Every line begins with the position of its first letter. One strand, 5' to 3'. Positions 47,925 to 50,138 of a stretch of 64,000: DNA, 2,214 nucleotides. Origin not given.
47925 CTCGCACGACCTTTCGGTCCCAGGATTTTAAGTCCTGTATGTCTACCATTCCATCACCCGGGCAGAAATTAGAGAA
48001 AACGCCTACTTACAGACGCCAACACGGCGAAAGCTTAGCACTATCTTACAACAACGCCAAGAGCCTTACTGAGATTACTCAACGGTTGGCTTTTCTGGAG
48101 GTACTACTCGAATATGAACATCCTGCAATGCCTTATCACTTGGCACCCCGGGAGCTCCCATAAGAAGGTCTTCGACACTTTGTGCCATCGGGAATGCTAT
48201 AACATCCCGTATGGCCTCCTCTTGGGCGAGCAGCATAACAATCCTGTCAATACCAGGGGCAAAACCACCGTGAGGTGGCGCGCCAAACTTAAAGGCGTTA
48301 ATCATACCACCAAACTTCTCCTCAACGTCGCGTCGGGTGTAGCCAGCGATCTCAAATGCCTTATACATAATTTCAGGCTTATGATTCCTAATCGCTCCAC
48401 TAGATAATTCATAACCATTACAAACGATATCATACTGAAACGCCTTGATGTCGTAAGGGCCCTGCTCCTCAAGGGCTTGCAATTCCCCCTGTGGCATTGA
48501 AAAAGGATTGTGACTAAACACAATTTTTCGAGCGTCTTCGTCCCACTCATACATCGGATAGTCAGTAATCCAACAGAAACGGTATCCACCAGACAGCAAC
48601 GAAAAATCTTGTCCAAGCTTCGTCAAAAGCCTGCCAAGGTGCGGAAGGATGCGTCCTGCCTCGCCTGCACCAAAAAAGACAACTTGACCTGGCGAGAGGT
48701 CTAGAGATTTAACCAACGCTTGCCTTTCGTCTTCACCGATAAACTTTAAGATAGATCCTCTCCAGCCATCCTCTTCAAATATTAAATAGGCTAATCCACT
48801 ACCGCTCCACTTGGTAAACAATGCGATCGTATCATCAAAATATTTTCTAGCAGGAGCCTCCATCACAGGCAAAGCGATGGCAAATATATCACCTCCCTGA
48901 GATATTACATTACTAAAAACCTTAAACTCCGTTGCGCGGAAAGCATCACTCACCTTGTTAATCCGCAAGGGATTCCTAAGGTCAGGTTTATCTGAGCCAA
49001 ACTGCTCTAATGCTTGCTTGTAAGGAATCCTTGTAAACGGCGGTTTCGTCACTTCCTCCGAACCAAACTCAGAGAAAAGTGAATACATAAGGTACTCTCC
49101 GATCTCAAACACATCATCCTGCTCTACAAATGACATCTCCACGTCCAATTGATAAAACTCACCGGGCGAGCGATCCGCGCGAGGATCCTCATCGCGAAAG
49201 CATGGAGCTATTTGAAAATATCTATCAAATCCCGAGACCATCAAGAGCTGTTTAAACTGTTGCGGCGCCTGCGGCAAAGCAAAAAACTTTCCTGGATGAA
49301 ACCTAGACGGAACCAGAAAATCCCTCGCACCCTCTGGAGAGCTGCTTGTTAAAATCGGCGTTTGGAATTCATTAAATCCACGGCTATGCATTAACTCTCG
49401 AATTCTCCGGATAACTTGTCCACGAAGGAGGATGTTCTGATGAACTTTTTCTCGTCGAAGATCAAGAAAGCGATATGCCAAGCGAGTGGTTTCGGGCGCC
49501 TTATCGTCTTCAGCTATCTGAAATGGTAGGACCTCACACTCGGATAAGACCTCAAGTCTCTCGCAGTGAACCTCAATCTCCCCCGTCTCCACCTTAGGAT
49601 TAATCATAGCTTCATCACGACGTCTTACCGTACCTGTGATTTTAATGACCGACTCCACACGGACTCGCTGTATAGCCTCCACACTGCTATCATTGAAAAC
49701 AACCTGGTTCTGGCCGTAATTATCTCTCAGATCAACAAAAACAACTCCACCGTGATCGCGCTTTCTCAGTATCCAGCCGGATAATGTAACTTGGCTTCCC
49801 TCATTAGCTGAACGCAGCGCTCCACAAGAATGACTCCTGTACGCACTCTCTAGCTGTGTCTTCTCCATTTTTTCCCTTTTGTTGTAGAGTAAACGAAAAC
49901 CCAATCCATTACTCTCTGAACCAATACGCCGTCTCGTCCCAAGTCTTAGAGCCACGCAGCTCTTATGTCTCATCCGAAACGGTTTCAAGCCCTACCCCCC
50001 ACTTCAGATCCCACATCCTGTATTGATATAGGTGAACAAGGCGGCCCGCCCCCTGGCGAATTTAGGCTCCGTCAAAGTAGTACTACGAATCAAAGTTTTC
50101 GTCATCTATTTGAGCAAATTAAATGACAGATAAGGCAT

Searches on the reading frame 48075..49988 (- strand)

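Call 18: search_protein_families(library=ncbifam, proteins=[window:48075-49988:-], max_evalue=0.00001)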
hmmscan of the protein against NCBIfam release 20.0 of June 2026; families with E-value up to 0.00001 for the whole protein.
window:48075-49988:- (637 aa): 15 families
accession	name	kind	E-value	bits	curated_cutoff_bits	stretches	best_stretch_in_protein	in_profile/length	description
NF001750.0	PRK00476.1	equivalog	1.6e-233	776.3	443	1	49-630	3-588/590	aspartate--tRNA ligase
TIGR00459.1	aspS_bact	equivalog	3.2e-182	606.9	373.85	1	51-629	3-584/586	aspartate--tRNA ligase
NF009460.0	PRK12820.1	equivalog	1e-138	463.6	1379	1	53-620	24-609/723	bifunctional aspartyl-tRNA synthetase/aspartyl/glutamyl-tRNA amidotransferase subunit C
NF003483.0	PRK05159.1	equivalog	1.5e-68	231.6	353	2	52-311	5-261/438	aspartate--tRNA(Asn) ligase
TIGR00458.1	aspS_nondisc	equivalog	1e-62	212.5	368.4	2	58-310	6-255/428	aspartate--tRNA(Asn) ligase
NF003037.0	PRK03932.1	equivalog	2e-38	132.5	414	2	60-306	12-260/451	asparagine--tRNA ligase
NF001756.1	PRK00484.1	subfamily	3.3e-37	128.3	468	2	39-312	28-295/488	lysine--tRNA ligase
TIGR00499.1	lysS_bact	equivalog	7e-37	127.2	427.6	2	37-309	28-294/496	lysine--tRNA ligase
TIGR00457.1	asnS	equivalog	4.7e-33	114.7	342.6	1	62-306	14-262/455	asparagine--tRNA ligase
NF002821.0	PRK02983.1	equivalog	1.7e-32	112.4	742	2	49-285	644-876/1102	bifunctional lysylphosphatidylglycerol synthetase/lysine--tRNA ligase LysX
NF009101.0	PRK12445.1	subfamily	4.7e-26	91.4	1026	1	40-310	43-308/505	lysine--tRNA ligase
NF005054.0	PRK06462.1-4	equivalog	2.6e-13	49.7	309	1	173-334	12-193/318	asparagine synthetase A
NF005052.0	PRK06462.1-1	equivalog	1.5e-12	47.2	368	1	166-305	31-170/353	asparagine synthetase A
TIGR00462.1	genX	equivalog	4.9e-12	45.9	286.9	0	189-335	4-147/304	EF-P lysine aminoacylase EpmA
NF006828.0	PRK09350.1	equivalog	9.2e-11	41.6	264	1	523-602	240-323/325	elongation factor P--(R)-beta-lysine ligase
